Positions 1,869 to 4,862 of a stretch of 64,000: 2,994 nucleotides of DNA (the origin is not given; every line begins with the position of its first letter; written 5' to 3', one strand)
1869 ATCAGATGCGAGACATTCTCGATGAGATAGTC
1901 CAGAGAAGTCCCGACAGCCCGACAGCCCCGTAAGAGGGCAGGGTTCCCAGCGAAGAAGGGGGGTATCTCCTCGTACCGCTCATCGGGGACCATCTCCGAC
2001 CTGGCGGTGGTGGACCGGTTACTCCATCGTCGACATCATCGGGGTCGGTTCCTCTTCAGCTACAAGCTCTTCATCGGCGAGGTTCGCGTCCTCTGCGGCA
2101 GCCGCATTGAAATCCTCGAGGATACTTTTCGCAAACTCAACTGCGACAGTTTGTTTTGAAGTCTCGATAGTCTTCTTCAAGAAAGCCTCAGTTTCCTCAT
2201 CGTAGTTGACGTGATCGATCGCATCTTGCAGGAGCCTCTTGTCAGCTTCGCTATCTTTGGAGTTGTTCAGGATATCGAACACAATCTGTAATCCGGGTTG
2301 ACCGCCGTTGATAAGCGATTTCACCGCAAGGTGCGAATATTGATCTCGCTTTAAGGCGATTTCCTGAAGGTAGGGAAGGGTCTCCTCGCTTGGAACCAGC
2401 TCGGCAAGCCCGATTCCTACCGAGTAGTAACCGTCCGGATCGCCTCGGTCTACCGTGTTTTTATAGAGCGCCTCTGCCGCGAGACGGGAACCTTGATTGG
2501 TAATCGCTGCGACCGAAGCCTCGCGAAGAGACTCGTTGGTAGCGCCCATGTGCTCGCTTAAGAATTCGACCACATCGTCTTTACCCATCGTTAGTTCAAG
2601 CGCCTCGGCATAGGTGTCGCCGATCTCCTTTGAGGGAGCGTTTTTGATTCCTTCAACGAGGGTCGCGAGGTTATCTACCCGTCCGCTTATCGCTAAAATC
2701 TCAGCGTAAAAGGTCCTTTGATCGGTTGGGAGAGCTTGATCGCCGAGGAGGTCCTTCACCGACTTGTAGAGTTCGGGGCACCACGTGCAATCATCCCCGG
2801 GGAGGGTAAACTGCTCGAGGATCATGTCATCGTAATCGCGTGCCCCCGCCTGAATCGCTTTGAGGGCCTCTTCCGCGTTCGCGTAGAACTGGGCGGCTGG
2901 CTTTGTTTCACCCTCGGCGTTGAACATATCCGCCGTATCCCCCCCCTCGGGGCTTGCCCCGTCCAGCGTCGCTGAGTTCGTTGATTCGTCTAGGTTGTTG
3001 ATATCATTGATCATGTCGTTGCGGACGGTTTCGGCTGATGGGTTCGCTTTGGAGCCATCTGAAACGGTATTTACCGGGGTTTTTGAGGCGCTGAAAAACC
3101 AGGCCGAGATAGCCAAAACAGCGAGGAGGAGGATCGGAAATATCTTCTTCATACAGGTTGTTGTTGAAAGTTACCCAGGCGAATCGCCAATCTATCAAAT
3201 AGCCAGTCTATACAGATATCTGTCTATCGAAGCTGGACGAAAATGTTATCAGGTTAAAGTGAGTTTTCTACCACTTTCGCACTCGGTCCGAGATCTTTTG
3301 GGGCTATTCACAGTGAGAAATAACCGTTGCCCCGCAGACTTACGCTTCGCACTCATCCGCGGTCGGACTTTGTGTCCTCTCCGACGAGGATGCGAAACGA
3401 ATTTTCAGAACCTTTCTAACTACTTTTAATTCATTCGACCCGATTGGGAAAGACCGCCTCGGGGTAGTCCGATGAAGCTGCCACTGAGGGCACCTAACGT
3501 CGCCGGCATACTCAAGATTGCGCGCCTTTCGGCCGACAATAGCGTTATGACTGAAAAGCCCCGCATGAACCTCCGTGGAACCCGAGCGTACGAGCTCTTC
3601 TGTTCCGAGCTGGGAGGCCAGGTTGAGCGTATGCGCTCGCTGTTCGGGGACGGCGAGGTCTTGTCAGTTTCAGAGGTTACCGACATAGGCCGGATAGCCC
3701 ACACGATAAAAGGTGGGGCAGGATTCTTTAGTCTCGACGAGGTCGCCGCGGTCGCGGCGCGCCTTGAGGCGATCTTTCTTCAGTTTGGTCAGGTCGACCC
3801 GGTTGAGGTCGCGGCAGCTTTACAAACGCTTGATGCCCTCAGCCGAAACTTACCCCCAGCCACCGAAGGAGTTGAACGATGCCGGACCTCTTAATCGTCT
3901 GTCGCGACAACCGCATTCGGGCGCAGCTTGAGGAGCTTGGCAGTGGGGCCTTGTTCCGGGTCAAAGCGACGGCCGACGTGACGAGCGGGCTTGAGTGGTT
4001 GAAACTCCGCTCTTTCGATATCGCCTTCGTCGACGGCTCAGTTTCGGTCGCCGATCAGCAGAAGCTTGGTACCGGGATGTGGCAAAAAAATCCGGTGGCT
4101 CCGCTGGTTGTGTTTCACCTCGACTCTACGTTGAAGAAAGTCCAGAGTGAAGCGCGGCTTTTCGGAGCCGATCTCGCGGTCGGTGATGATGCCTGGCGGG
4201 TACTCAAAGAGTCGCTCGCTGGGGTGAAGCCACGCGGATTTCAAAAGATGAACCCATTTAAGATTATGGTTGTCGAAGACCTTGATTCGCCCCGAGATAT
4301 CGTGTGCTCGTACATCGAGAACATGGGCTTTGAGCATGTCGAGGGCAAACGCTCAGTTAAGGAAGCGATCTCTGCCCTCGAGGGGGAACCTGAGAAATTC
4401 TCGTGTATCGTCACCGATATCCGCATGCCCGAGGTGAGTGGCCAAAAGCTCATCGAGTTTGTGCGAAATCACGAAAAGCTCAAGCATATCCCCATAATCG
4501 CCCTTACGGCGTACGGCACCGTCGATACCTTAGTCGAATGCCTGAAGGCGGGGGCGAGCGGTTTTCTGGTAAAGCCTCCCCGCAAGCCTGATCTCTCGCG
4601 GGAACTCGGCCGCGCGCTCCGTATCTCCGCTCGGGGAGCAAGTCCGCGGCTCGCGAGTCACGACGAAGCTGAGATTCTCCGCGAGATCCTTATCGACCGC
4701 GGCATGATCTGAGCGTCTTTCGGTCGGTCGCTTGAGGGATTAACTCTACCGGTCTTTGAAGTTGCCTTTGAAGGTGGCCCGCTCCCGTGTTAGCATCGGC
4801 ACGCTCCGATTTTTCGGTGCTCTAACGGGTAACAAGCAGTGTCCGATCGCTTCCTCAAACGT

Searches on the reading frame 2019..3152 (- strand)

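Call 7: search_protein_families(library=pfam, alignment_id=A1, max_evalue=0.0001)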
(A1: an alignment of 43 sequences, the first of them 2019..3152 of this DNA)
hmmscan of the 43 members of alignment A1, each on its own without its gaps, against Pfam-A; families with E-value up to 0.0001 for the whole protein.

A. member 1, window:2019-3152:- (377 aa): 1 family
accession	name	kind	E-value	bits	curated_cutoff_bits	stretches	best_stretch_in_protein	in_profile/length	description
PF13646.12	HEAT_2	-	9e-05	23.1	27.7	0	163-233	2-71/88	HEAT repeats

B. families by the number of members that match (of 43 scanned): 96 families (the first 25 are shown)
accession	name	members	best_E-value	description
PF00005.33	ABC_tran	2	5.1e-54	ABC transporter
PF00534.26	Glycos_transf_1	2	6.1e-38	Glycosyl transferases group 1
PF13692.12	Glyco_trans_1_4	2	3.3e-37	Glycosyl transferases group 1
PF13620.12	CarboxypepD_reg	2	9.6e-29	Carboxypeptidase regulatory-like domain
PF13304.12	AAA_21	2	1.2e-20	AAA domain, putative AbiEii toxin, Type IV TA system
PF13715.12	CarbopepD_reg_2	2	5.8e-16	CarboxypepD_reg-like domain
PF13439.12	Glyco_transf_4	2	1.1e-13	Glycosyltransferase Family 4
PF13579.12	Glyco_trans_4_4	2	1.3e-11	Glycosyl transferase 4-like domain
PF20706.3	GT4-conflict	2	1.6e-09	Family 4 Glycosyltransferase in conflict systems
PF05693.19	Glycogen_syn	1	1.1e-215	Glycogen synthase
PF02574.22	S-methyl_trans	1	3.9e-81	Homocysteine S-methyltransferase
PF02786.22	CPSase_L_D2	1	1.2e-70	Carbamoyl-phosphate synthase L chain, ATP binding domain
PF00912.28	Transgly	1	7.2e-67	Transglycosylase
PF00082.27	Peptidase_S8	1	5e-56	Subtilase family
PF11104.14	PilM_2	1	1.2e-54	Type IV pilus assembly protein PilM;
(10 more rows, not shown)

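Call 60: search_protein_families(library=pfam, proteins=[window:2019-3152:-], max_evalue=0.000001)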
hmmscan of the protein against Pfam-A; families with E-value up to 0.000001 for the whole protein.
window:2019-3152:- (377 aa): 0 families

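Call 62: search_protein_families(library=pfam, proteins=[window:2019-3152:-], max_evalue=0.001)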
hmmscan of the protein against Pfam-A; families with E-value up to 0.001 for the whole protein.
window:2019-3152:- (377 aa): 1 family
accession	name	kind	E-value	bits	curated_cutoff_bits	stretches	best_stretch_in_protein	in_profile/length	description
PF13646.12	HEAT_2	-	9e-05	23.1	27.7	0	163-233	2-71/88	HEAT repeats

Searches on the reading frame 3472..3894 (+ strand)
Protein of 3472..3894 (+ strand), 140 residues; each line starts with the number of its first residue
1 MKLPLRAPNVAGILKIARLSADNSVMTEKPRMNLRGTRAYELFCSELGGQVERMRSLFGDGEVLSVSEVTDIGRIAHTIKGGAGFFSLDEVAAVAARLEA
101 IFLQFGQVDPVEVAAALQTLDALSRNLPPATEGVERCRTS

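Call 60: search_protein_families(library=pfam, proteins=[window:3472-3894:+], max_evalue=0.000001)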
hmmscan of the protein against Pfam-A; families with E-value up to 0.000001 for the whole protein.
window:3472-3894:+ (140 aa): 1 family
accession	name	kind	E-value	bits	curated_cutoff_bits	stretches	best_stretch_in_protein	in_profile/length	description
PF01627.28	Hpt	-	6.2e-12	46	24.6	1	40-123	3-81/84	Hpt domain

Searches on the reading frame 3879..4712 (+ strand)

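Call 60: search_protein_families(library=pfam, proteins=[window:3879-4712:+], max_evalue=0.000001)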
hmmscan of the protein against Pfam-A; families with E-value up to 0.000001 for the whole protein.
window:3879-4712:+ (277 aa): 1 family
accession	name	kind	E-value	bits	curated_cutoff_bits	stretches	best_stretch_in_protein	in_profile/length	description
PF00072.30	Response_reg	-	1.4e-23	83.7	30.2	1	129-240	1-107/111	Response regulator receiver domain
